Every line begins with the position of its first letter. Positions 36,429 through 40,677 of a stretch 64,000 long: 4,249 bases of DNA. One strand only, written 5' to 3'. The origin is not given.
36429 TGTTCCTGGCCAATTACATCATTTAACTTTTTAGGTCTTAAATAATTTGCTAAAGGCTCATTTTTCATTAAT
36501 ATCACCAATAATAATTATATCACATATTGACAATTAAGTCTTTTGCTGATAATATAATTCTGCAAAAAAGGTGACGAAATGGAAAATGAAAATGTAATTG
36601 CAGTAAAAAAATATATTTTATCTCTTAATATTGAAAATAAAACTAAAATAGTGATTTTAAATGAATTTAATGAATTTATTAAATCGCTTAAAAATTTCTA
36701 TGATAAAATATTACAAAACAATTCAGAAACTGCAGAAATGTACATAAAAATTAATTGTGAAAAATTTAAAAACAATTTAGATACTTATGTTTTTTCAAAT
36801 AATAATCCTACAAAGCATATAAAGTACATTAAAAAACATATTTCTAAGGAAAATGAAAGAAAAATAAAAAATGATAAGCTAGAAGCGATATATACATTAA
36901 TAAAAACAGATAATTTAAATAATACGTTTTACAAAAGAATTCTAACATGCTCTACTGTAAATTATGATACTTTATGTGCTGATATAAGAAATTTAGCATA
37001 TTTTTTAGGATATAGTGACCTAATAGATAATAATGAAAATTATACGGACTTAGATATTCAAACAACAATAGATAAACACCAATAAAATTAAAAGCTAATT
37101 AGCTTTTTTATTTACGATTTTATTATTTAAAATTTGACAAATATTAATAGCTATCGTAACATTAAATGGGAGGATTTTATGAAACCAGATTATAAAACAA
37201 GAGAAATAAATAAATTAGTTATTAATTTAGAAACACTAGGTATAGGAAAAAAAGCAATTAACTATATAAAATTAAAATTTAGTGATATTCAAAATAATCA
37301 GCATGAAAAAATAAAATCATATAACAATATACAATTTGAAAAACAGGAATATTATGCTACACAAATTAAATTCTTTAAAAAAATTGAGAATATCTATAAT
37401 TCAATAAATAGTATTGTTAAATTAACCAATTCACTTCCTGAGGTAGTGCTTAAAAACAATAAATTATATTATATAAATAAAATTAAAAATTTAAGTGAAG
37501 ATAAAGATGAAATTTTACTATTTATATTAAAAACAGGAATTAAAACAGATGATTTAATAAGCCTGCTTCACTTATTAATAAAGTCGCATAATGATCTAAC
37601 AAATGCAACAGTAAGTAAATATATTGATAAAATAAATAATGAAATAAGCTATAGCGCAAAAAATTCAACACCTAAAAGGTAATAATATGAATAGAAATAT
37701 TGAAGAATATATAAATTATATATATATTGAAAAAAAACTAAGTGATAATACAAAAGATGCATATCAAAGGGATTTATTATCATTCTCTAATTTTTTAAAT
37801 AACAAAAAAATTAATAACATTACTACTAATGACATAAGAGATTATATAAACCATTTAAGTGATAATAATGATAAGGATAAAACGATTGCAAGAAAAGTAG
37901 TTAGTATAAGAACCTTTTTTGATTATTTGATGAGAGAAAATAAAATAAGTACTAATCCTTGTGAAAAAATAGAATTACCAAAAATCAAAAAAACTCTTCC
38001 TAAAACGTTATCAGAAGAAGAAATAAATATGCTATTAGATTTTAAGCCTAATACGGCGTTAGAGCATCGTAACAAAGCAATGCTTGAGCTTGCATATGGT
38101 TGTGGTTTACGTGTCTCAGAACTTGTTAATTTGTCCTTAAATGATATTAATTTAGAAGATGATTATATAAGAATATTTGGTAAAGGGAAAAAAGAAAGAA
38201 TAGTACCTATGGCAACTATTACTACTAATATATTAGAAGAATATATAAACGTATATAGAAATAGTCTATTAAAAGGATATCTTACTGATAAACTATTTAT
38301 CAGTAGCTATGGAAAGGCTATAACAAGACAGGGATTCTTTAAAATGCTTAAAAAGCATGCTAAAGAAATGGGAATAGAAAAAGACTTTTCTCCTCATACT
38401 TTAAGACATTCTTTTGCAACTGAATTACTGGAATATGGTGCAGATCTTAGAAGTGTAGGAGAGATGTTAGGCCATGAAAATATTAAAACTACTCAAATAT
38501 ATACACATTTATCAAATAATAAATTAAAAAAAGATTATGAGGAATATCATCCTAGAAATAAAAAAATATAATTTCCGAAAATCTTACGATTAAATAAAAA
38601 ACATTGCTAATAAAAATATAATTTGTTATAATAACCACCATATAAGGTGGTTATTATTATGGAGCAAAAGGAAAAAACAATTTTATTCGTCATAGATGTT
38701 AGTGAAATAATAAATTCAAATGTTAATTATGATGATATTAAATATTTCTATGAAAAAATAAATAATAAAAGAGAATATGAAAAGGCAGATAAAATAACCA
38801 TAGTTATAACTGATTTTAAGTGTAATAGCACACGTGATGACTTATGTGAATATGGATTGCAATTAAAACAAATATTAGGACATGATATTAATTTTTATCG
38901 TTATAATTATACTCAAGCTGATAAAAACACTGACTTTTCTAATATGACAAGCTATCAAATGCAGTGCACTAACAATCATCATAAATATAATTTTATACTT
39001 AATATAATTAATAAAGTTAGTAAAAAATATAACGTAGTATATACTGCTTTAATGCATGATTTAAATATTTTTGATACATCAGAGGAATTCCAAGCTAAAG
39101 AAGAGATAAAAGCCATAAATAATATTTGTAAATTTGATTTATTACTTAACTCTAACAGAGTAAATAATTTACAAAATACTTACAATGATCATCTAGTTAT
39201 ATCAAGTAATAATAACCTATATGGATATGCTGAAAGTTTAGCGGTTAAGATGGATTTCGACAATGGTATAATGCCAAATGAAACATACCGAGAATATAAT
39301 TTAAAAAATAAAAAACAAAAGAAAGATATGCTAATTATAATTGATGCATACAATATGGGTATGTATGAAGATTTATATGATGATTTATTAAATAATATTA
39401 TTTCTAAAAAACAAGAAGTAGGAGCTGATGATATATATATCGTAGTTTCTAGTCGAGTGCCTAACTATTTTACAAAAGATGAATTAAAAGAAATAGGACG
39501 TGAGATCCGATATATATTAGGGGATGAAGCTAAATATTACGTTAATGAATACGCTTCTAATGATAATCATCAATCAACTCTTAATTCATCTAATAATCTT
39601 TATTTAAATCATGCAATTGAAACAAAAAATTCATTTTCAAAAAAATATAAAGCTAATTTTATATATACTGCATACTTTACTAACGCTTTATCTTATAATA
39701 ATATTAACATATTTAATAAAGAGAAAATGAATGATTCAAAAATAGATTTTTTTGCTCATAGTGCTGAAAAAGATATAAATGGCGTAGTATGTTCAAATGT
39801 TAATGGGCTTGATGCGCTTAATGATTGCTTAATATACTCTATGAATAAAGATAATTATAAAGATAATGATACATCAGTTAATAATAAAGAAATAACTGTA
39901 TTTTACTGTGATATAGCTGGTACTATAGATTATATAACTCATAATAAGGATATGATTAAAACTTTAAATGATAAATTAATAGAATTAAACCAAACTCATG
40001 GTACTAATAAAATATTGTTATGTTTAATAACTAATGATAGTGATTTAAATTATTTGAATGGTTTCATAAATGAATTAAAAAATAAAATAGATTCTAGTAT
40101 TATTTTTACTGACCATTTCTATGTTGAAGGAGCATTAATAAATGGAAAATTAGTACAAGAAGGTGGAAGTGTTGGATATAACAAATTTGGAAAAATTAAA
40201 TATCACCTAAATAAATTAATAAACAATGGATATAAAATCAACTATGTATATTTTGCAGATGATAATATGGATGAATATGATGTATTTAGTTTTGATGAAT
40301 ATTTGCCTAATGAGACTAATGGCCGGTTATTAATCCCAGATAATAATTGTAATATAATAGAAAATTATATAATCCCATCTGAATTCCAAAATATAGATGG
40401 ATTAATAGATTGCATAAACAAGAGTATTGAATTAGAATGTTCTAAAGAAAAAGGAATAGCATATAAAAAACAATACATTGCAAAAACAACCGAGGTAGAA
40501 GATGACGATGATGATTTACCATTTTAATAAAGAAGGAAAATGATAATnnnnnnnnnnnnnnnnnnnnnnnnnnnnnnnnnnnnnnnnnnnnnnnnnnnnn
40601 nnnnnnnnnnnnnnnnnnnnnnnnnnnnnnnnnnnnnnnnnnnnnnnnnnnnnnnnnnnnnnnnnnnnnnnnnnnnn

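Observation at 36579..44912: ~8.3 kb island: XerD-like tyrosine recombinase followed by three tandem paralogous HAD-like proteins with degenerate catalytic motif, then a duplicated regulator/membrane module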

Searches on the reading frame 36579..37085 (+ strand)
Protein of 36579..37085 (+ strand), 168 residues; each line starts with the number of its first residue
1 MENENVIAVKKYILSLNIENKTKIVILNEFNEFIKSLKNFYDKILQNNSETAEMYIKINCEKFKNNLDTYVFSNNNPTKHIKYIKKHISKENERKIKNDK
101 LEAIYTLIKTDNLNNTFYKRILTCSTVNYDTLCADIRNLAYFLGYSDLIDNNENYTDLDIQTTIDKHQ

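Call 3: search_protein_families(library=pfam, max_evalue=1, proteins=[window:36579-37085:+])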
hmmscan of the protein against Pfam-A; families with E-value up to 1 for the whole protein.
window:36579-37085:+ (168 aa): 2 families
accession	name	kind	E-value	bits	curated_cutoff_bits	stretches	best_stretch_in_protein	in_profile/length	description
PF25473.1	MXRA7_helical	-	0.029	14.8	22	1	90-111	22-43/64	MXRA7 helical domain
PF12696.13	TraG-D_C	-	0.12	12.7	22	1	44-94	35-85/126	TraM recognition site of TraD and TraG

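Call 4: search_protein_families(library=ncbifam, max_evalue=1, proteins=[window:36579-37085:+])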
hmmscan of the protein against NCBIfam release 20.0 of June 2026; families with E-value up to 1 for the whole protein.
window:36579-37085:+ (168 aa): 0 families

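Call 62: search_protein_families(library=padloc, max_evalue=0.01, proteins=[window:36579-37085:+])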
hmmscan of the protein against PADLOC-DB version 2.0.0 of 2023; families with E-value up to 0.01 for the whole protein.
window:36579-37085:+ (168 aa): 1 family
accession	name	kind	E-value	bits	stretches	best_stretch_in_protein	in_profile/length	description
PDLC04108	PD-T7-3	-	6e-07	27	1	24-126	256-354/432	-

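Call 63: search_protein_families(library=phrogs, max_evalue=0.01, proteins=[window:36579-37085:+])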
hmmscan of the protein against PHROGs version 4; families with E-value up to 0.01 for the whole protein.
window:36579-37085:+ (168 aa): 0 families

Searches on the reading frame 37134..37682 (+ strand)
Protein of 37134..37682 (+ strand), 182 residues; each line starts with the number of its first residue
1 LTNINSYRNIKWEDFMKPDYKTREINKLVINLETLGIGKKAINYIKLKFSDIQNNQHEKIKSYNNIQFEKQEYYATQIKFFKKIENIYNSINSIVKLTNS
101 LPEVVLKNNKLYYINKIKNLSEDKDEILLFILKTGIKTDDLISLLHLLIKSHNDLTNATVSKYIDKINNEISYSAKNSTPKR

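Call 3: search_protein_families(library=pfam, max_evalue=1, proteins=[window:37134-37682:+])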
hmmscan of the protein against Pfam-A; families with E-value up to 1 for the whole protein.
window:37134-37682:+ (182 aa): 2 families
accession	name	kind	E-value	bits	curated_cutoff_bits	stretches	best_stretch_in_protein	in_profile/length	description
PF17442.7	U62_UL91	-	0.035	14.5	25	0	72-103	13-44/65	Functional domain of U62 and UL91 proteins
PF08542.16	Rep_fac_C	-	0.28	12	23.6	1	126-167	24-65/88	Replication factor C C-terminal domain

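Call 4: search_protein_families(library=ncbifam, max_evalue=1, proteins=[window:37134-37682:+])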
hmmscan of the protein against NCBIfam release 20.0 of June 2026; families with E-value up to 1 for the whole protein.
window:37134-37682:+ (182 aa): 0 families

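Call 62: search_protein_families(library=padloc, max_evalue=0.01, proteins=[window:37134-37682:+])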
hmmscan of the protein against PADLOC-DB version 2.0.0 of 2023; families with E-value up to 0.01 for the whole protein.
window:37134-37682:+ (182 aa): 0 families

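Call 63: search_protein_families(library=phrogs, max_evalue=0.01, proteins=[window:37134-37682:+])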
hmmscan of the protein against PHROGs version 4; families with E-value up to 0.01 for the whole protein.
window:37134-37682:+ (182 aa): 0 families

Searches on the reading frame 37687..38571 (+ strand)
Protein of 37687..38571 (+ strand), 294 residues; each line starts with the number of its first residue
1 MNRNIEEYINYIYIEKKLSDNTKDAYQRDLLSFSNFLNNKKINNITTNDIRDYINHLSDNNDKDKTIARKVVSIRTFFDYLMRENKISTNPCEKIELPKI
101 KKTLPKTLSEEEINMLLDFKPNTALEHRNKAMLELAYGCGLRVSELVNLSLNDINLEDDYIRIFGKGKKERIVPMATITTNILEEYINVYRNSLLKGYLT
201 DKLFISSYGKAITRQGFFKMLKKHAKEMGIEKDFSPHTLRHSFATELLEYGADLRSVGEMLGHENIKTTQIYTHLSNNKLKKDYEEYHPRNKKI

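Call 3: search_protein_families(library=pfam, max_evalue=1, proteins=[window:37687-38571:+])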
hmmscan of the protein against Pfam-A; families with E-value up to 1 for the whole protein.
window:37687-38571:+ (294 aa): 10 families
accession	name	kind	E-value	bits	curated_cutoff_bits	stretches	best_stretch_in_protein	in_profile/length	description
PF00589.27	Phage_integrase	-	3.4e-49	167.4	27.1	1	107-277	2-170/172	Phage integrase family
PF02899.23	Phage_int_SAM_1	-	5e-25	88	22.3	1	5-85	1-83/83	Phage integrase, N-terminal SAM-like domain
PF13495.12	Phage_int_SAM_4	-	9.6e-09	36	27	1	16-83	12-80/85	Phage integrase, N-terminal SAM-like domain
PF13102.12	Phage_int_SAM_5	-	2.3e-05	25.1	22.3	1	15-95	14-98/98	Phage integrase SAM-like domain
PF14659.12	Phage_int_SAM_3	-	0.00021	21.9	22.6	1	7-57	8-57/58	Phage integrase, N-terminal SAM-like domain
PF24624.1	Int_N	-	0.0013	19.8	27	1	3-96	3-97/100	Phage integrase, N-terminal domain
PF12835.12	Integrase_1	-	0.015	15.7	23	1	126-245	30-148/149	Integrase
PF15008.12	DUF4518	-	0.039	13.6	27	1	25-99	16-88/271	Domain of unknown function (DUF4518)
PF25773.1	TPR_ANAPC2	-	0.077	13.5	27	0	147-190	41-84/111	ANAPC2-like, TPR repeats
PF25195.1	DPC2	-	0.23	12.3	70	1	38-87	7-56/105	Diatom pyrenoid component 2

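Call 4: search_protein_families(library=ncbifam, max_evalue=1, proteins=[window:37687-38571:+])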
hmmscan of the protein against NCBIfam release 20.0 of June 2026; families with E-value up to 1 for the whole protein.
window:37687-38571:+ (294 aa): 15 families
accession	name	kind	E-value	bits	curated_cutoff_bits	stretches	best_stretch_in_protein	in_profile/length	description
TIGR02225.1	recomb_XerD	equivalog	1.7e-103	345.9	329.6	1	6-291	1-290/290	site-specific tyrosine recombinase XerD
NF001399.0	PRK00283.1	subfamily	5e-99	331.3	279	1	2-291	6-299/300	tyrosine recombinase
TIGR02224.1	recomb_XerC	equivalog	5.5e-96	321.4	335.15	1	6-293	1-295/295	tyrosine recombinase XerC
NF040815.2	recomb_XerA_Arch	equivalog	5.7e-72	242.4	220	1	6-284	1-263/263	site-specific tyrosine recombinase/integron integrase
NF002331.0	PRK01287.1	subfamily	2.2e-55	188.1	371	1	5-293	30-330/365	site-specific tyrosine recombinase XerC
TIGR02249.1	integrase_gron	subfamily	2e-44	152.2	265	2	214-278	239-303/315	integron integrase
NF003462.0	PRK05084.1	equivalog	1.6e-38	132.4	267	2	126-287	194-356/360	tyrosine recombinase XerS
NF011946.0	PRK15417.1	equivalog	2.5e-24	86.1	435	2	214-276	254-316/337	integron integrase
NF007371.0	PRK09871.1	subfamily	8.1e-21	74.5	222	1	109-279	8-178/198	tyrosine-type DNA invertase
NF007370.0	PRK09870.1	subfamily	2.3e-19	69.8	221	1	107-277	12-181/200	tyrosine-type DNA invertase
NF002685.0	PRK02436.1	equivalog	3.1e-18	66.5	178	1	2-270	2-241/245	site-specific tyrosine recombinase XerD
NF040693.1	recomb_GmtY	equivalog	1.9e-11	43.9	340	2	204-282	354-439/441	gamma-mobile-trio recombinase GmtY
NF041502.1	integrase_1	equivalog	0.00014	20.8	350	1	199-277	284-362/484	site-specific integrase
NF009193.0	PRK12541.1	equivalog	0.006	16.8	171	1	72-157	62-148/161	RNA polymerase sigma factor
NF047926.1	integrase_GmtZ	equivalog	0.054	11.4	600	1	227-286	421-481/784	gamma-mobile-trio integrase GmtZ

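Call 62: search_protein_families(library=padloc, max_evalue=0.01, proteins=[window:37687-38571:+])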
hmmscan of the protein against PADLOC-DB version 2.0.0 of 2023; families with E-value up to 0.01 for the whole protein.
window:37687-38571:+ (294 aa): 0 families

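Call 63: search_protein_families(library=phrogs, max_evalue=0.01, proteins=[window:37687-38571:+])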
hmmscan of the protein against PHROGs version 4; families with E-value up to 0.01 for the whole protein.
window:37687-38571:+ (294 aa): 9 families
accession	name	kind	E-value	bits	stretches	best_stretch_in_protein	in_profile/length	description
phrog_1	-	integration and excision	9.1e-63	214.4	1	5-287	166-447/611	integrase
phrog_216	-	integration and excision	8.6e-48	164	1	69-285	17-234/301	integrase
phrog_7685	-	integration and excision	5.2e-14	53.4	1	170-282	128-230/240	integrase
phrog_7269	-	integration and excision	2.1e-09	38.2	1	214-282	10-76/89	integrase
phrog_7244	-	integration and excision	1e-07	32.5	1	5-169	79-238/263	integrase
phrog_35951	-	unknown function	5.8e-06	27.7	1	219-281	7-68/97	-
phrog_5830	-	integration and excision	1.8e-05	25.1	1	7-187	11-190/318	integrase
phrog_23271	-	unknown function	3.4e-05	24.7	1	233-274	8-49/67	-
phrog_25190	-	integration and excision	0.0006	21.1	1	204-292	22-107/109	integrase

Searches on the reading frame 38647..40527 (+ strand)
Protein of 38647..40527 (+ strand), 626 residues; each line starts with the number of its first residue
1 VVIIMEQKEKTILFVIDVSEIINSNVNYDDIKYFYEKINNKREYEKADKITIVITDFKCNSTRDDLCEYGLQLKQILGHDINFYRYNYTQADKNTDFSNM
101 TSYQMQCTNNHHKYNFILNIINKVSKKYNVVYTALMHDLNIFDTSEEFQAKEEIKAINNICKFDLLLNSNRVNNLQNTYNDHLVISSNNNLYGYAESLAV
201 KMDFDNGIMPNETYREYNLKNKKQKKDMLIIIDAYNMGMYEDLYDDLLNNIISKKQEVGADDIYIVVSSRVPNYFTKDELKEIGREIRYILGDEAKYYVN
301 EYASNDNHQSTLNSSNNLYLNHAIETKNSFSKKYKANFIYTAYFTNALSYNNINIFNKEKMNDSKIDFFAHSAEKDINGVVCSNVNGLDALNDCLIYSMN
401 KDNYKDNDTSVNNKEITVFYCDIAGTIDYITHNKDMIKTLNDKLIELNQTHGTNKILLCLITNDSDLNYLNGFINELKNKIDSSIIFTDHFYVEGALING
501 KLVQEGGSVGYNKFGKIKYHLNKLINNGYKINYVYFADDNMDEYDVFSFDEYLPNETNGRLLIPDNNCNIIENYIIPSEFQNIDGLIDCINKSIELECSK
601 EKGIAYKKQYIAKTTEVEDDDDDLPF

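Call 3: search_protein_families(library=pfam, max_evalue=1, proteins=[window:38647-40527:+])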
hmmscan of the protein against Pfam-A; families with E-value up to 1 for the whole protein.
window:38647-40527:+ (626 aa): 0 families

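Call 4: search_protein_families(library=ncbifam, max_evalue=1, proteins=[window:38647-40527:+])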
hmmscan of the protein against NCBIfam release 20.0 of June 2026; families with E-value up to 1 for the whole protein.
window:38647-40527:+ (626 aa): 0 families

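Call 62: search_protein_families(library=padloc, max_evalue=0.01, proteins=[window:38647-40527:+])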
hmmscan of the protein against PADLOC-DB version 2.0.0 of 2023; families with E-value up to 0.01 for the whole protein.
window:38647-40527:+ (626 aa): 0 families

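Call 63: search_protein_families(library=phrogs, max_evalue=0.01, proteins=[window:38647-40527:+])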
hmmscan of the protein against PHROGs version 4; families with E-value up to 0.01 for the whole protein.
window:38647-40527:+ (626 aa): 0 families

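Call 84: find_homologous_proteins(query=A7, max_evalue=0.001)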
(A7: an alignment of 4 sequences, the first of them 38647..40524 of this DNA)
Query A7 (4 sequences) (626 aa, profile of the alignment): 7 proteins with E <= 0.001 among 8000 candidates.
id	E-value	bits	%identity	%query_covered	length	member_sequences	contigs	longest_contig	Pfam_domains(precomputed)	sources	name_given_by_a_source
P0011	0.0e+0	1115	55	99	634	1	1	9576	-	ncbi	-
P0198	0.0e+0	1104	98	99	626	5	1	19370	-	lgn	-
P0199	0.0e+0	1103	55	97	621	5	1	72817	-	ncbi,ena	-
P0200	0.0e+0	1010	79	99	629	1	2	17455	-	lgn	-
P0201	1.3e-264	898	55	99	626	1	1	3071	-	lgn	-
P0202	2.9e-264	896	53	99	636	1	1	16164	-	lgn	-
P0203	2.4e-187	642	39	63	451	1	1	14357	-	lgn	-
